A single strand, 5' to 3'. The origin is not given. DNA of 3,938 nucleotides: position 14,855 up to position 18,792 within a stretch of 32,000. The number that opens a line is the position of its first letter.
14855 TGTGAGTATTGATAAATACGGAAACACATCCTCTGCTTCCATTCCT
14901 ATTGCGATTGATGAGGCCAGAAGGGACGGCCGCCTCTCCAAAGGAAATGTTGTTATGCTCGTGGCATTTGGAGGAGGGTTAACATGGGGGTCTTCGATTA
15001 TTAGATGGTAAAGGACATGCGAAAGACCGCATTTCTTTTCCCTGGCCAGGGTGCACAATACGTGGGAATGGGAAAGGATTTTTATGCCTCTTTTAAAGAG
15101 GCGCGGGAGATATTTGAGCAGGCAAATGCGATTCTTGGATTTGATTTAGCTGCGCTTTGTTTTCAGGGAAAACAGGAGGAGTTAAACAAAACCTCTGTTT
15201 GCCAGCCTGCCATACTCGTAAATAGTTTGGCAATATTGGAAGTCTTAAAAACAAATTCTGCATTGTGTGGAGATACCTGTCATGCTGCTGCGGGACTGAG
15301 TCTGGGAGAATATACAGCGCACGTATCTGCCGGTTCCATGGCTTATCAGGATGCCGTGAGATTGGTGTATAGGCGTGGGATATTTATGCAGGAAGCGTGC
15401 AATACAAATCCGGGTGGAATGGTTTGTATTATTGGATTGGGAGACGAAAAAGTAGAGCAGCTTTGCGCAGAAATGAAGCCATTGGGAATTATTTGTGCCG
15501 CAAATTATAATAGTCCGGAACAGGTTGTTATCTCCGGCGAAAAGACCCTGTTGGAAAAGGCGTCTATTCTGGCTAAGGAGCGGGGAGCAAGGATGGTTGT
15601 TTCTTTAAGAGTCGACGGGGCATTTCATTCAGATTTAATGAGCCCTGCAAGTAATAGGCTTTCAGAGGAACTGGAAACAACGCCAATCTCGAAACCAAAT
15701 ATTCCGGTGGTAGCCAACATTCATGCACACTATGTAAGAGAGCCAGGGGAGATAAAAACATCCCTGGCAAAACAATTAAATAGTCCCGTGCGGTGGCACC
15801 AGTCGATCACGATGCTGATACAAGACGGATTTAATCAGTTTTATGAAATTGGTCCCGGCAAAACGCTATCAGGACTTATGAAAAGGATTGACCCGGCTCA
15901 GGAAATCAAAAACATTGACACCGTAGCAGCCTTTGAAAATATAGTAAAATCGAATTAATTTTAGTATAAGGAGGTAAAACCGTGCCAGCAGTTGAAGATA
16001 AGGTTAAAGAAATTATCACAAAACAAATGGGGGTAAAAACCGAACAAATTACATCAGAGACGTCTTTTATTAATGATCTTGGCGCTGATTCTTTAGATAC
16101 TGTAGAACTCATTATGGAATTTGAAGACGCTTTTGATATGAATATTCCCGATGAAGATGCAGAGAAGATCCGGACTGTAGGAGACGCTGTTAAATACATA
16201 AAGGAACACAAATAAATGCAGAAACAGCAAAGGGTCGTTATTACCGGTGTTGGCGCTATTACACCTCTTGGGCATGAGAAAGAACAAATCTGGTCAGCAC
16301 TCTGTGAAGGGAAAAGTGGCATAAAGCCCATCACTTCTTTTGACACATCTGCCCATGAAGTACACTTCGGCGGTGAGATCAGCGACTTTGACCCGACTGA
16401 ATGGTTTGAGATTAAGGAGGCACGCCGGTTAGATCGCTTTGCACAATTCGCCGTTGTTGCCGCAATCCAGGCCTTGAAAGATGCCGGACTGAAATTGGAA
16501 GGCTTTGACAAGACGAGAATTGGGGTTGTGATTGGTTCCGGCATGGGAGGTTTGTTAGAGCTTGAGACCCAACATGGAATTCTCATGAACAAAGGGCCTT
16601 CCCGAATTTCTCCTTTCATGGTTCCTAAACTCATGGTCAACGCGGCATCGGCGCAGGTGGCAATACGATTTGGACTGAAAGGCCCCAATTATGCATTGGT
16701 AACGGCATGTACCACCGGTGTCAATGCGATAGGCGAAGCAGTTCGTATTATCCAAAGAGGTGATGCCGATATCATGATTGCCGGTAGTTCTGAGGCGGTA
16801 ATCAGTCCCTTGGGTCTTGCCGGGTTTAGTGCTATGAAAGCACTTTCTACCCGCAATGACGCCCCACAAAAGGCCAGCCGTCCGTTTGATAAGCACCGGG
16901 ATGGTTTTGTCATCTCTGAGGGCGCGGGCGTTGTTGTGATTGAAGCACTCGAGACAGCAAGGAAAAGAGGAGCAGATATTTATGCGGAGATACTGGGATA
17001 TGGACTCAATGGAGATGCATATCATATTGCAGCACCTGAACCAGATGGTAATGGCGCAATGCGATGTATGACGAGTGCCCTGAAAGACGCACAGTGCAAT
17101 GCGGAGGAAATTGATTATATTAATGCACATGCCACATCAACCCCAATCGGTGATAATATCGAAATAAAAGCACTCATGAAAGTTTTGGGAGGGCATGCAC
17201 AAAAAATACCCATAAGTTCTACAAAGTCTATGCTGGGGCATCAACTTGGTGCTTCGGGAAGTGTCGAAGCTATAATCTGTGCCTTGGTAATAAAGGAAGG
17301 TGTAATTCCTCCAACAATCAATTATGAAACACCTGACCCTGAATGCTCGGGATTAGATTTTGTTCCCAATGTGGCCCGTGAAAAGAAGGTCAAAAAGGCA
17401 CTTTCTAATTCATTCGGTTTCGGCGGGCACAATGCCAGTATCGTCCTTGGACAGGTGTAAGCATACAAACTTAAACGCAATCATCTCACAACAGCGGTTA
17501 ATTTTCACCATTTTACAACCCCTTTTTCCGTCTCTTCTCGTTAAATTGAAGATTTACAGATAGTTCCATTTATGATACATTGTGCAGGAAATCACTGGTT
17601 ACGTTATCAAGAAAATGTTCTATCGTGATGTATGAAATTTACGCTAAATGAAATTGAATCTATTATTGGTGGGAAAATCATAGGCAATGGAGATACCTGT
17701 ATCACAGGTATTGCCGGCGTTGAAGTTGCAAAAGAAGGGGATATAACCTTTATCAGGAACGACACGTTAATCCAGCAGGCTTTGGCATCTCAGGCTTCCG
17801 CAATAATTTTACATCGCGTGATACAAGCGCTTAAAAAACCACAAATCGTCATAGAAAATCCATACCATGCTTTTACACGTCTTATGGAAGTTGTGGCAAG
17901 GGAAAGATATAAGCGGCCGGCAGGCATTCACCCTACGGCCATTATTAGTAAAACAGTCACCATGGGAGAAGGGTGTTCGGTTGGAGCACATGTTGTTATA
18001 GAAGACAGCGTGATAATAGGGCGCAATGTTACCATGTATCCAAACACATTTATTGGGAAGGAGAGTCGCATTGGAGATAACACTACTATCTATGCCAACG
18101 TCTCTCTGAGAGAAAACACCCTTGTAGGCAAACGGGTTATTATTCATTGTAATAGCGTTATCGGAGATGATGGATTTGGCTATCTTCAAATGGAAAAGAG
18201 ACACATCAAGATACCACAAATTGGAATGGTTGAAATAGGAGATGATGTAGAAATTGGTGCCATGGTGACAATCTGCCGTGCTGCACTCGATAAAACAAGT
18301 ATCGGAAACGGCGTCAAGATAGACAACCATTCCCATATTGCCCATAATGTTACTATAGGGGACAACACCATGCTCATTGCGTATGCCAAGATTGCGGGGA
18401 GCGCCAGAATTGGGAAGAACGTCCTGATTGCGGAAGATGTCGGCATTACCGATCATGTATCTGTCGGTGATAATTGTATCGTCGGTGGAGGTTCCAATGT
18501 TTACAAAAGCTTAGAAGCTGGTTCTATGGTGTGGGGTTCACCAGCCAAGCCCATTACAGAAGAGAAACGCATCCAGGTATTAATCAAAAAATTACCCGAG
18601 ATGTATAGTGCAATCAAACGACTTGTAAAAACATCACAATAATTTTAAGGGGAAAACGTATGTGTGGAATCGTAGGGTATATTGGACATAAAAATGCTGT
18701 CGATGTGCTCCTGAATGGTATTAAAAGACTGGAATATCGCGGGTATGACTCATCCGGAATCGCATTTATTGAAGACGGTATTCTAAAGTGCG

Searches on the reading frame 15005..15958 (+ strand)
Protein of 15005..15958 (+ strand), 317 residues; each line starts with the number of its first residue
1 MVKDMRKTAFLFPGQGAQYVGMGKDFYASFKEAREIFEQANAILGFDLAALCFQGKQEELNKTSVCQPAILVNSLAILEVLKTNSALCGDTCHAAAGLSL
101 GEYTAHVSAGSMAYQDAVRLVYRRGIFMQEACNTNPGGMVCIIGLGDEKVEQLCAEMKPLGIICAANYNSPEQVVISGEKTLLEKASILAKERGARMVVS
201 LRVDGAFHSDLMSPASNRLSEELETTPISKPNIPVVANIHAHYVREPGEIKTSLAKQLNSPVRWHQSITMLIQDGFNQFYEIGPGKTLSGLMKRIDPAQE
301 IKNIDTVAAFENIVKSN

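Call 50: search_protein_families(library=pfam, proteins=[window:15005-15958:+], max_evalue=0.00001)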
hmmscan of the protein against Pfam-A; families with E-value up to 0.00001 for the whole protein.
window:15005-15958:+ (317 aa): 1 family
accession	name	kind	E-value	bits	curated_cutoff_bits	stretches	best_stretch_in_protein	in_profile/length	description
PF00698.26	Acyl_transf_1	-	1.5e-32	113.8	32.7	1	10-290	2-273/319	Acyl transferase domain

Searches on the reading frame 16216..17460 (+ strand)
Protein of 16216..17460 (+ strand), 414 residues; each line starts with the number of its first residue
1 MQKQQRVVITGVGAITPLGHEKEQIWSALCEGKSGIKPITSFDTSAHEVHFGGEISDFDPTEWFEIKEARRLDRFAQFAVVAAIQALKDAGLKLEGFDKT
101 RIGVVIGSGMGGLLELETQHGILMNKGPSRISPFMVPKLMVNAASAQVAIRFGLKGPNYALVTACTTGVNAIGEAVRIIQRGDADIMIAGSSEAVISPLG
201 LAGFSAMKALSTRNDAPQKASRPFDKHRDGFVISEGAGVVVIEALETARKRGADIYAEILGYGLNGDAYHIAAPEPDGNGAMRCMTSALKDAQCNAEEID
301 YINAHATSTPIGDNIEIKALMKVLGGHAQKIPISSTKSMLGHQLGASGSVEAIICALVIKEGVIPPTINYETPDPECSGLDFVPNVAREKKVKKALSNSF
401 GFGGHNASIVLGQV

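Call 50: search_protein_families(library=pfam, proteins=[window:16216-17460:+], max_evalue=0.00001)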
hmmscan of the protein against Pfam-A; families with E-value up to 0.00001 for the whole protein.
window:16216-17460:+ (414 aa): 2 families
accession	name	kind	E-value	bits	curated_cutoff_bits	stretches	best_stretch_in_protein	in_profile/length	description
PF00109.32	ketoacyl-synt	-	9.8e-63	212.5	20.8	1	5-248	2-252/252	Beta-ketoacyl synthase, N-terminal domain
PF02801.28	Ketoacyl-synt_C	-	1.7e-41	141.4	20.8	1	256-371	1-119/119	Beta-ketoacyl synthase, C-terminal domain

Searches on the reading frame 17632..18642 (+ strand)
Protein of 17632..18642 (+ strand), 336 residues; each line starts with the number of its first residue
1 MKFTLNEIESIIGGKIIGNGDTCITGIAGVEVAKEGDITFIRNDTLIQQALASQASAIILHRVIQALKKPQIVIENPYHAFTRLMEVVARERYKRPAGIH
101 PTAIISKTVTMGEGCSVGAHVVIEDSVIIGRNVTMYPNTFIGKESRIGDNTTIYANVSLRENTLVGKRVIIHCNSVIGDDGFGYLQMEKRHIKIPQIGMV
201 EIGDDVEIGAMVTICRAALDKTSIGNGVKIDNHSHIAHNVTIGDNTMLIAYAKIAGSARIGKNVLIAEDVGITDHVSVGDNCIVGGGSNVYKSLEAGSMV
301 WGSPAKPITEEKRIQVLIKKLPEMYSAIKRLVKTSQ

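Call 50: search_protein_families(library=pfam, proteins=[window:17632-18642:+], max_evalue=0.00001)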
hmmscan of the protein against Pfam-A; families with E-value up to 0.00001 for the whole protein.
window:17632-18642:+ (336 aa): 5 families
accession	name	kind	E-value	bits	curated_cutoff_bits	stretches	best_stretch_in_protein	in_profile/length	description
PF00132.30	Hexapep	-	4.5e-32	108.8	27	4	222-255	2-35/36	Bacterial transferase hexapeptide (six repeats)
PF25084.1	LbH_EIF2B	-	3.2e-15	56.4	54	2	99-178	12-88/105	EIF2B subunit epsilon LbH domain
PF04613.19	LpxD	-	3.8e-15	55.9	30.8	1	22-86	2-69/70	UDP-3-O-[3-hydroxymyristoyl] glucosamine N-acyltransferase, LpxD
PF14602.12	Hexapep_2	-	1.7e-06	28.1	27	0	259-291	3-33/34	Hexapeptide repeat of succinyl-transferase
PF25087.1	GMPPB_C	-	4.2e-06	26.8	39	0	99-133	7-41/110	GMPPB C-terminal domain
